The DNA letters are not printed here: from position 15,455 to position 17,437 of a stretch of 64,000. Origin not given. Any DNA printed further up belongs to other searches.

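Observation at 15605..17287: Pseudo-phosphatase / kinase fusion: PAP2 fold with KX6RP, PSGH and SRX5HX3D all mutated, joined to an HRD-type kinase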

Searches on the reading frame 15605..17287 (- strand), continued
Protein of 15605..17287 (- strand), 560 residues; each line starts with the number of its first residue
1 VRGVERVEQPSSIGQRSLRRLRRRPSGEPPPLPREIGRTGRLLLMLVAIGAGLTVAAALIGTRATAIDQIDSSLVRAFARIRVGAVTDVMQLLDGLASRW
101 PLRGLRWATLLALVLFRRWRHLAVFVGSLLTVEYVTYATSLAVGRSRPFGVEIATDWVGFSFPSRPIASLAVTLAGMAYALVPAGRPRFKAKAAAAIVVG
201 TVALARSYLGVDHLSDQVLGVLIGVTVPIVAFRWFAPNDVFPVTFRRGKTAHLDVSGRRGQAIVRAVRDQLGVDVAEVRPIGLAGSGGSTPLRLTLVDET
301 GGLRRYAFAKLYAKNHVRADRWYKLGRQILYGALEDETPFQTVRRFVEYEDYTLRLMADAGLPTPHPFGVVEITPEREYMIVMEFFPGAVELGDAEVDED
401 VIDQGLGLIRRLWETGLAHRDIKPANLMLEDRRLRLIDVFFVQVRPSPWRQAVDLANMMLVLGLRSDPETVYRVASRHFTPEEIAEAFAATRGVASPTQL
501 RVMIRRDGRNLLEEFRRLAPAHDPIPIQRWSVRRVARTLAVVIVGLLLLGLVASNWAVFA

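Call 12: find_related_loci(query=window:15605-17287:-, collection=genome_contigs, flank=6000)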
Query window:15605-17287:- (560 aa) in genome_contigs; peptide patterns used: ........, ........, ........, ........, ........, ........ (x = any residue, [..] = any of these).
358 stretches matched a pattern; 196 encode a relative of the query (tblastn E <= 1e-3); the best 80 are kept; 80 distinct loci.
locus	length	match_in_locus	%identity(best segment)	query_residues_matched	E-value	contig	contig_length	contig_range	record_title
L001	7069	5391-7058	87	3-560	0e+0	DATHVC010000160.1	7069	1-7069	MAG TPA_asm: Actinomycetota bacterium isolate SMAG_U16123 k141_1028158, whole genome shotgun sequence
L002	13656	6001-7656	77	9-560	0e+0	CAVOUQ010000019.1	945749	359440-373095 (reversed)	MAG: uncultured Actinomycetes bacterium isolate MFD10007.bin.2.82 genome assembly, contig: contig_38267, whole genome sh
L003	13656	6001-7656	74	9-560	0e+0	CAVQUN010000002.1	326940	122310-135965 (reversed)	MAG: uncultured Actinomycetes bacterium isolate MFD10007.bin.1.78 genome assembly, contig: contig_17638, whole genome sh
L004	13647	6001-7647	74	12-560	0e+0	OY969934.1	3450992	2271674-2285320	MAG: uncultured Actinomycetes bacterium isolate MFD04944.bin.1.31 genome assembly, chromosome: 1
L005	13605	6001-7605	72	26-560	0e+0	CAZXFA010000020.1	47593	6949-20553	MAG TPA_asm: uncultured Actinomycetes bacterium isolate SRP321284_co1_126 genome assembly, contig: NODE_862_length_47593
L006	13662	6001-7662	69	7-560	0e+0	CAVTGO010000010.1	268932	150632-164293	MAG: uncultured Actinomycetes bacterium isolate MFD09206.bin.3.351 genome assembly, contig: contig_5365, whole genome sh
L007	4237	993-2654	70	7-559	0e+0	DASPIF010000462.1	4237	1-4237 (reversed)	MAG TPA_asm: Actinomycetota bacterium isolate SMAG_U11976 k141_1192153, whole genome shotgun sequence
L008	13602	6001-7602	65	26-560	0e+0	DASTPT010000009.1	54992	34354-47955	MAG TPA_asm: Actinomycetota bacterium isolate SMAG_U2204 k141_12698, whole genome shotgun sequence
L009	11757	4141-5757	63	22-560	0e+0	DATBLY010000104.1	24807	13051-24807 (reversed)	MAG TPA_asm: Actinomycetota bacterium isolate SMAG_U3984 k141_883968, whole genome shotgun sequence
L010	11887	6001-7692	61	2-560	0e+0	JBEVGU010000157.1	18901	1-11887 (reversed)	MAG: Actinomycetota bacterium isolate T2R5BO.18.metabat2 T2R5BO.18.metabat2_k133_6292091, whole genome shotgun sequence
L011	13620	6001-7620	62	21-560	0e+0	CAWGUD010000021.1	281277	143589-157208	MAG: uncultured Actinomycetes bacterium isolate MFD09730.bin.2.61 genome assembly, contig: contig_34851, whole genome sh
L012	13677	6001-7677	61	4-560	0e+0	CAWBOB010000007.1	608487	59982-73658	MAG: uncultured Actinomycetes bacterium isolate MFD09206.bin.2.30 genome assembly, contig: contig_5051, whole genome sho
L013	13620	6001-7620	62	21-560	0e+0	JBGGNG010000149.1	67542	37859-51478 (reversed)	MAG: Actinomycetota bacterium isolate bin.036 k141_291028, whole genome shotgun sequence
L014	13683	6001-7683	61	4-560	0e+0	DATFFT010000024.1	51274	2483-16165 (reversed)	MAG TPA_asm: Actinomycetota bacterium isolate SMAG_U8643 k141_1540810, whole genome shotgun sequence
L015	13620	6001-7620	62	21-560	0e+0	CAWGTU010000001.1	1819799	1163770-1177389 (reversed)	MAG: uncultured Actinomycetes bacterium isolate MFD09779.bin.1.204 genome assembly, contig: contig_2651, whole genome sh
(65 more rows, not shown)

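Call 16: search_protein_families(library=pfam, proteins=[P0121, P0122, P0124, P0131, P0128, P0138, P0155, P0185, P0234, P0163], max_evalue=0.01)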
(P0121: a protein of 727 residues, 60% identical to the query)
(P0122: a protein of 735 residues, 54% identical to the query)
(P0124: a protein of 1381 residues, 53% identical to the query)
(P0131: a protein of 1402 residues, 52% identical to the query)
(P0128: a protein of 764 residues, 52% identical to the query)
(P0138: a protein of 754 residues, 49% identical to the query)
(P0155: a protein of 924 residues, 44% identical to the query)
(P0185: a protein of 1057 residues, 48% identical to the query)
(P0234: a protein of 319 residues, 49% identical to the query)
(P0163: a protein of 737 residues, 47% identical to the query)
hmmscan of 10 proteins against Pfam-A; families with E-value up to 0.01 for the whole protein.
P0121 (727 aa): 5 families
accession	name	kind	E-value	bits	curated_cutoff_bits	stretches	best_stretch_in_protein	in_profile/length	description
PF01163.29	RIO1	-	2.5e-06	27.7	22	1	340-474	46-171/187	RIO domain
PF01569.27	PAP2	-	6.3e-05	23.2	27.2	1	129-241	4-126/130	PAP2 superfamily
PF01636.29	APH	-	0.00012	22.3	23.2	0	349-409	37-103/239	Phosphotransferase enzyme family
PF06293.20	Kdo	-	0.00073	19.5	21.3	1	352-441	61-166/207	Lipopolysaccharide kinase (Kdo/WaaP) family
PF00069.31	Pkinase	-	0.0018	18.2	31.7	1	403-440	103-141/263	Protein kinase domain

P0122 (735 aa): 6 families
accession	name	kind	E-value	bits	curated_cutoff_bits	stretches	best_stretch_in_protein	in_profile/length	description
PF01569.27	PAP2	-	1.2e-08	35.3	27.2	1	140-251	4-125/130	PAP2 superfamily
PF01163.29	RIO1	-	2.7e-05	24.3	22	1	356-453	51-149/187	RIO domain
PF01636.29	APH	-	0.00038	20.7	23.2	1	401-461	134-201/239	Phosphotransferase enzyme family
PF06293.20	Kdo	-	0.0014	18.5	21.3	1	327-462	33-178/207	Lipopolysaccharide kinase (Kdo/WaaP) family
PF19974.5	TCAD9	-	0.0017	18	40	1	418-477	287-343/429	Ternary complex associated domain 9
PF00069.31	Pkinase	-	0.0022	17.9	31.7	1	423-451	112-141/263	Protein kinase domain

P0124 (1381 aa): 9 families
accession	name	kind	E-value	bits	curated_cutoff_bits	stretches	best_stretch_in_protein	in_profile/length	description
PF13424.12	TPR_12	-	5e-17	62.3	30.1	2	548-619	3-76/77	Tetratricopeptide repeat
PF13191.12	AAA_16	-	6.9e-08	33.6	32.6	1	27-164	2-166/167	AAA ATPase domain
PF01569.27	PAP2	-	7.5e-08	32.6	27.2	1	944-1054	4-125/130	PAP2 superfamily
PF17874.7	TPR_MalT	-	4e-06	26.8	45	1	478-700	11-230/336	MalT-like TPR region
PF20703.3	nSTAND1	-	2.4e-05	24.6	27.1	1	26-141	15-126/379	Novel STAND NTPase 1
PF00069.31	Pkinase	-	7.2e-05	22.7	31.7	1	1223-1259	109-146/263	Protein kinase domain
PF06293.20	Kdo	-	0.00033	20.6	21.3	1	1169-1262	64-173/207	Lipopolysaccharide kinase (Kdo/WaaP) family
PF01163.29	RIO1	-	0.001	19.2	22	1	1158-1258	50-151/187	RIO domain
PF07719.23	TPR_2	-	0.0039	17.7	27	0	630-655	3-28/34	Tetratricopeptide repeat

P0131 (1402 aa): 8 families
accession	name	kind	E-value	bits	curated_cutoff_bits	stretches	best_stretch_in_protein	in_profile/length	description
PF01569.27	PAP2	-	2.6e-06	27.7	27.2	1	963-1073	3-124/130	PAP2 superfamily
PF20703.3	nSTAND1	-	3.7e-06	27.3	27.1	1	73-171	17-127/379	Novel STAND NTPase 1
PF00069.31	Pkinase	-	6.2e-05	23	31.7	1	1218-1278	85-143/263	Protein kinase domain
PF13424.12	TPR_12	-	7.1e-05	23.4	30.1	1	655-725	2-74/77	Tetratricopeptide repeat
PF01163.29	RIO1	-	0.00099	19.2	22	1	1178-1276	50-149/187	RIO domain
PF03109.22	ABC1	-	0.0013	18.3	22.9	1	1227-1309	160-242/244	ABC1 atypical kinase-like domain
PF17874.7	TPR_MalT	-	0.0024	17.7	45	0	660-772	44-155/336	MalT-like TPR region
PF25199.1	nSTAND_NTPase5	-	0.0029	17.9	34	1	87-197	39-134/145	Novel STAND NTPase 5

P0128 (764 aa): 9 families
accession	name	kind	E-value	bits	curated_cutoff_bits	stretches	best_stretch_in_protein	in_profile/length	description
PF00072.30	Response_reg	-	3.5e-25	88.8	30.2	1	21-123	1-101/111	Response regulator receiver domain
PF01636.29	APH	-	1.4e-06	28.7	23.2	1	602-640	148-193/239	Phosphotransferase enzyme family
PF01163.29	RIO1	-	1.7e-06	28.2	22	1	543-641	49-148/187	RIO domain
PF06293.20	Kdo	-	0.00025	21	21.3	1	552-660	61-186/207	Lipopolysaccharide kinase (Kdo/WaaP) family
PF00069.31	Pkinase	-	0.00043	20.2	31.7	1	603-640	103-141/263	Protein kinase domain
PF01569.27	PAP2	-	0.0015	18.8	27.2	1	373-440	56-125/130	PAP2 superfamily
PF17782.7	DprA_WH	-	0.0036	17.7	22.9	0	160-198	5-43/61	DprA winged helix domain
PF19974.5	TCAD9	-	0.0049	16.5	40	0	563-663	274-340/429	Ternary complex associated domain 9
PF04545.22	Sigma70_r4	-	0.0057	16.6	24.1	0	164-209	4-49/50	Sigma-70, region 4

P0138 (754 aa): 9 families
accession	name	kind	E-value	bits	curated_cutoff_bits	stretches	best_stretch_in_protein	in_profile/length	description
PF00072.30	Response_reg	-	4.6e-20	72.3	30.2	1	10-119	1-110/111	Response regulator receiver domain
PF00196.25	GerE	-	8.9e-08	32.1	23.5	1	158-209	5-56/57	Bacterial regulatory proteins, luxR family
PF01569.27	PAP2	-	3.6e-06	27.2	27.2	1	320-431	4-125/130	PAP2 superfamily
PF01163.29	RIO1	-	5e-05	23.4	22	1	530-630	47-148/187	RIO domain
PF01636.29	APH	-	7.1e-05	23.1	23.2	0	604-630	162-194/239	Phosphotransferase enzyme family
PF00069.31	Pkinase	-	0.00013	21.9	31.7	1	598-633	109-145/263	Protein kinase domain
PF04545.22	Sigma70_r4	-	0.00048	20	24.1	1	155-199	4-49/50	Sigma-70, region 4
PF06293.20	Kdo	-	0.0026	17.7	21.3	1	538-630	58-166/207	Lipopolysaccharide kinase (Kdo/WaaP) family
PF19974.5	TCAD9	-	0.0078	15.8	40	0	603-636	294-327/429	Ternary complex associated domain 9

P0155 (924 aa): 5 families
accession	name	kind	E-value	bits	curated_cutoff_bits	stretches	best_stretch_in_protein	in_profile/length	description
PF01569.27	PAP2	-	8.3e-24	84.2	27.2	2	113-220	3-122/130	PAP2 superfamily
PF00069.31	Pkinase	-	6.1e-08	32.8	31.7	1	620-671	95-147/263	Protein kinase domain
PF14378.12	PAP2_3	-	6e-07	29.9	27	1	77-217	62-189/190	PAP2 superfamily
PF01636.29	APH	-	0.0013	19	23.2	1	619-671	140-199/239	Phosphotransferase enzyme family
PF01163.29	RIO1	-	0.0038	17.3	22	1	619-667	100-149/187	RIO domain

P0185 (1057 aa): 7 families
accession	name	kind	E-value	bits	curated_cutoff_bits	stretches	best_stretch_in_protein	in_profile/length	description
PF13424.12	TPR_12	-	5.9e-17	62.1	30.1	2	288-359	3-76/77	Tetratricopeptide repeat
PF13374.12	TPR_10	-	6.2e-07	29.7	27.5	0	291-320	5-34/42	Tetratricopeptide repeat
PF01569.27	PAP2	-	1e-06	29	27.2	1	642-749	7-125/130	PAP2 superfamily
PF13432.12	TPR_16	-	1.7e-06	28.8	32.7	1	334-400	3-63/65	Tetratricopeptide repeat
PF07719.23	TPR_2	-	1.7e-05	25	27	1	368-396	1-29/34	Tetratricopeptide repeat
PF00515.34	TPR_1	-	5.5e-05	23.3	27.8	0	368-396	1-29/34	Tetratricopeptide repeat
PF13181.12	TPR_8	-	0.0035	17.8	25.7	0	368-397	1-30/34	Tetratricopeptide repeat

P0234 (319 aa): 2 families
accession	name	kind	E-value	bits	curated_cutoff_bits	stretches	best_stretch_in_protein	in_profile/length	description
PF01569.27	PAP2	-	6.5e-16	58.7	27.2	1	46-148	3-117/130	PAP2 superfamily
PF14378.12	PAP2_3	-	0.0037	17.5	27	0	74-145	118-184/190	PAP2 superfamily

P0163 (737 aa): 2 families
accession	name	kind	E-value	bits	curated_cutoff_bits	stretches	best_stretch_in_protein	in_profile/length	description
PF00069.31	Pkinase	-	1.4e-05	25.1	31.7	1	370-471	45-149/263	Protein kinase domain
PF01163.29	RIO1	-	0.0078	16.3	22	0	364-468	49-152/187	RIO domain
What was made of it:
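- On RIO kinases (PF01163): Some relatives exceed the threshold: P0121 27.7, P0122 24.3 (call 16).
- N-terminal REC-LuxR and STAND-TPR fusions (call 16) and multiple paralogues per genome fit signalling better than metabolism.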

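Call 25: predict_structure(alignment_id=A1)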
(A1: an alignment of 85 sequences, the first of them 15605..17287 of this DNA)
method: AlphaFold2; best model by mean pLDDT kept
length: 560 residues; sequences in the alignment: 85
mean_pLDDT: 78.6   pTM: 0.65
mean pLDDT of the five models: 78.6, 76.9, 76.8, 76.7, 76.0
residues with pLDDT >= 90: 184; 70-90: 251; 50-70: 55; < 50: 70
segments of 3 or more residues with pLDDT < 50: 1-11, 13-35, 240-251, 322-338, 556-560
pLDDT, mean of each block of 10 residues (from residue 1): 35 46 41 52 78 76 71 88 93 88 90 85 92 89 77 77 89 95 84 96 93 90 92 73 32 68 88 87 59 84 79 69 43 43 79 88 91 81 87 89 97 90 88 87 79 94 95 97 91 71 88 92 69 76 78 53
secondary structure, 60 per line:
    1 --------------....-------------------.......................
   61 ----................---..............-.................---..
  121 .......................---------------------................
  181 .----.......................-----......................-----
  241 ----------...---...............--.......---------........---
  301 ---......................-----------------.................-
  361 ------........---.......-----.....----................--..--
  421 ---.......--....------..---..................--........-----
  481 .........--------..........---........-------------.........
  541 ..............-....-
elements in order: H15-18 H38-60 H65-80 H84-97 H99-115 H119-143 H165-181 H186-208 H214-235 H257-271 E274-280 E290-297 E304-313 H314-325 H343-359 E367-374 E378-384 H399-414 E427-430 E433-436 H448-465 H468-475 H481-489 H498-507 H511-518 H532-554 H556-559
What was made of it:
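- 16580..17176 (-): PAP2-fold six-helix membrane domain (residues 38-236), catalytically degenerate. Helices in the AF2 model (call 25).
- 15965..15979 (-): Metal-binding motif IDVFF (D438). It is followed directly by the invariant RIO-like helix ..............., with no activation segment between them. Secondary structure from call 25.
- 15626..15694 (-): C-terminal transmembrane helix (residues 532-554), which places the chain end outside the cell. AF2 helix 532-554 (call 25).
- On Hanks-type / ePK Ser/Thr kinases (PF00069): In the model a helix follows D438 after about 9 residues (call 25).
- There are six helices before the kinase (call 25). AF2 gives no confident placement of the N-terminal motif (pLDDT below 50, call 25). 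There is no activation segment (call 25). The domain is tethered to the membrane at both ends (call 25).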

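Call 27: fold_search(model_id=the predicted structure, library=pdb)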
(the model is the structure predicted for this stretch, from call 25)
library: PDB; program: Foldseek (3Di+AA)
matches with E <= 10: 1562; with E <= 0.001: 1018
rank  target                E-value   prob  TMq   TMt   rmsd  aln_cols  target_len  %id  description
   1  6zxg_z                6.3e-07  1.00  0.29  0.44  14.8       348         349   14  Cryo-EM structure of a late human pre-40S ribosomal subunit - State H1 (released 2020-12-02)
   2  6wqx_D                2.1e-06  1.00  0.26  0.56   7.7       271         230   19  Human PRPK-TPRKB complex (released 2021-02-17)
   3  5jki                  3.9e-06  1.00  0.32  0.82   3.1       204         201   20  Crystal structure of the first transmembrane PAP2 type phosphatidylglycerolphosphate phosphatase from Bacillus subtilis (released 2017-02-22)
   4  7szb_C                4.1e-06  1.00  0.27  0.61   7.1       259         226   17  Crystal Structure Analysis of human PRPK complex with a compound (released 2023-01-25)
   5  8zdc_p                4.6e-06  1.00  0.29  0.39   6.7       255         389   15  Cryo-EM structure of the human ubiquitylated pre-40S ribosome with RIOK3 (released 2025-02-12)
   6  6wqx_C                4.6e-06  1.00  0.26  0.57   8.4       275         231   18  Human PRPK-TPRKB complex (released 2021-02-17)
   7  7szc_A                5.3e-06  1.00  0.28  0.61   7.3       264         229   18  Crystal Structure Analysis of human PRPK complex with a compound (released 2022-12-14)
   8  7jov_D                5.3e-06  1.00  0.24  0.36  14.0       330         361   14  CRYSTAL STRUCTURE OF RHO-ASSOCIATED PROTEIN KINASE 2 (ROCK2) IN COMPLEX WITH A PHENYLPYRAZOLE AMIDE INHIBITOR (released 2020-09-02)
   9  4otp                  5.6e-06  1.00  0.26  0.56   7.7       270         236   14  Crystal structure of the catalytic domain of the human RioK1 atypical protein kinase in complex with ADP/Mg2+ (released 2014-07-02)
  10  7szb_A                5.8e-06  1.00  0.25  0.55  10.2       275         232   14  Crystal Structure Analysis of human PRPK complex with a compound (released 2023-01-25)
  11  6zxf_z                6.7e-06  1.00  0.31  0.43  11.3       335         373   15  Cryo-EM structure of a late human pre-40S ribosomal subunit - State G (released 2020-12-02)
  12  5wne_B                6.7e-06  1.00  0.22  0.33  14.4       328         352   17  X-RAY CO-STRUCTURE OF RHO-ASSOCIATED PROTEIN KINASE (ROCK1) WITH A HIGHLY SELECTIVE INHIBITOR (released 2018-08-01)
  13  7nry                  7.0e-06  1.00  0.24  0.43  12.9       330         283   16  Re-refinement of MAPKAP kinase-2/inhibitor complex 3fyj (released 2022-02-09)
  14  9d4w_A                7.6e-06  1.00  0.25  0.44  10.7       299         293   14  Structure of PAK1 in complex with compound 12 (released 2025-04-02)
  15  3zfx_H                7.6e-06  1.00  0.22  0.42  12.7       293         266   12  Crystal structure of EphB1 (released 2014-01-08)
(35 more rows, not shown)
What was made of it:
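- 16580..17176 (-): Foldseek TM 0.82 to 5jki (call 27).
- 15698..16534 (-): Cytoplasmic minimal protein-kinase-like domain (residues 252-530). Foldseek top hits are RIOK1/2/3, PRPK/Bud32 and ePKs (call 27).
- On PAP2 superfamily (PF01569): Foldseek TM 0.82, rmsd 3.1 (call 27).
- Checked: The AF2 model superposes on 5jki with TM 0.82 and rmsd 3.1 (calls 25, 27).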

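Call 30: find_encoding_contigs(protein=P0155, flank=6000, max_places=4)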
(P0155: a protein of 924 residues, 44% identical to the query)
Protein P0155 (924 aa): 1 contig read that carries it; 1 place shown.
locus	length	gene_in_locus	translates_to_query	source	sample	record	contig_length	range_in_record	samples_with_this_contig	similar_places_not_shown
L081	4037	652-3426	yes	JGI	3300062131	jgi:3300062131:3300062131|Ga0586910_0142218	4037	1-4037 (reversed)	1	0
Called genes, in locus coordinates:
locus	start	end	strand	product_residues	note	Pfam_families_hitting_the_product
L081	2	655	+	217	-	?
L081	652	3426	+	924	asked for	PF01569:PAP2, PF00069:Pkinase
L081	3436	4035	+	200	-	?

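Call 34: list_cluster_members(proteins=[P0136, P0139, P0140, P0147, P0151, P0161, P0166, P0171, P0181, P0138])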
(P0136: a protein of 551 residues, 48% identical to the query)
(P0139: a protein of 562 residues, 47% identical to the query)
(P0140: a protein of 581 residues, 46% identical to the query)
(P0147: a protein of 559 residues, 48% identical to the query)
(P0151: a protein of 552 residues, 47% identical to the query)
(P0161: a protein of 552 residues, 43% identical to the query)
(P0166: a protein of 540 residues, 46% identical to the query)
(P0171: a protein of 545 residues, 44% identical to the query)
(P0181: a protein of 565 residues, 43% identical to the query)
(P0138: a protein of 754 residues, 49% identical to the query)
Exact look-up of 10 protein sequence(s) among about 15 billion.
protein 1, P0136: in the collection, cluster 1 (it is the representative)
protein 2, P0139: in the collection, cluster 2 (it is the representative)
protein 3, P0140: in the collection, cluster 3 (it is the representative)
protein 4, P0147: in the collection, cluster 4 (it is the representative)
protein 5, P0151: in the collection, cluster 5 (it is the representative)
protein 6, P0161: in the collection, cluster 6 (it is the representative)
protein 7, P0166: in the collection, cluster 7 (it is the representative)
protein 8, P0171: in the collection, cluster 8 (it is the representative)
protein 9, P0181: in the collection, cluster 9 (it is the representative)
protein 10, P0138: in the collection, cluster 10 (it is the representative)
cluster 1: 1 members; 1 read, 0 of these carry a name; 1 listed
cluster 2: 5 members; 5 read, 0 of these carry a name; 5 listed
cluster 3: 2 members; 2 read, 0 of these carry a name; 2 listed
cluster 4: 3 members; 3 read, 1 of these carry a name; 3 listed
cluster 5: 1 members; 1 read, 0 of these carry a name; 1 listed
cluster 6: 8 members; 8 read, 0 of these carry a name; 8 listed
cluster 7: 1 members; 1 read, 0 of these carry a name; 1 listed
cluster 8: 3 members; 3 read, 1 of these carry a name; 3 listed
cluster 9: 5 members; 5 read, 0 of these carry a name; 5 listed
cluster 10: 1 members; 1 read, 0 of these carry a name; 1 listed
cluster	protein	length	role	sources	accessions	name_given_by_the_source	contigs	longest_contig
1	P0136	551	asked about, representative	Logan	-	-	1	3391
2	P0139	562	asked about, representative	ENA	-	-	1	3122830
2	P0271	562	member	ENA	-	-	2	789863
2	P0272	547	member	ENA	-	-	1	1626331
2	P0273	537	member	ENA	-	-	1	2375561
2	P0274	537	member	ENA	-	-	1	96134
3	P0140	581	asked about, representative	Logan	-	-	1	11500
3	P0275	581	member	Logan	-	-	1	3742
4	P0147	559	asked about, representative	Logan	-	-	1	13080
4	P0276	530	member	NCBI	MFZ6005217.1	MAG: protein kinase domain-containing protein [Actinomycetota bacterium]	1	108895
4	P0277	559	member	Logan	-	-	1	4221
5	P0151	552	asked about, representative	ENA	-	-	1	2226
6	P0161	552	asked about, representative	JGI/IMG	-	-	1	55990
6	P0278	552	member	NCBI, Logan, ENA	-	-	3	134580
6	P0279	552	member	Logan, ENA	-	-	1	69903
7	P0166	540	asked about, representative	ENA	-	-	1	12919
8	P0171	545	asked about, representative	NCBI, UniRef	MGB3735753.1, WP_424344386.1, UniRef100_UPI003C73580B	MAG: lipopolysaccharide kinase InaA family protein [Ilumatobacter sp.] | hypothetical protein n=1 Tax=Ilumatobacter sp. TaxID=1967498 RepID=UPI003C73580B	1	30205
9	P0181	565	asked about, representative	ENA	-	-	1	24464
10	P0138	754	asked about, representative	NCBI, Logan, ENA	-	-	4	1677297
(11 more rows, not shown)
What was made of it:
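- NCBI names one homologue 'lipopolysaccharide kinase InaA family protein' (call 34).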
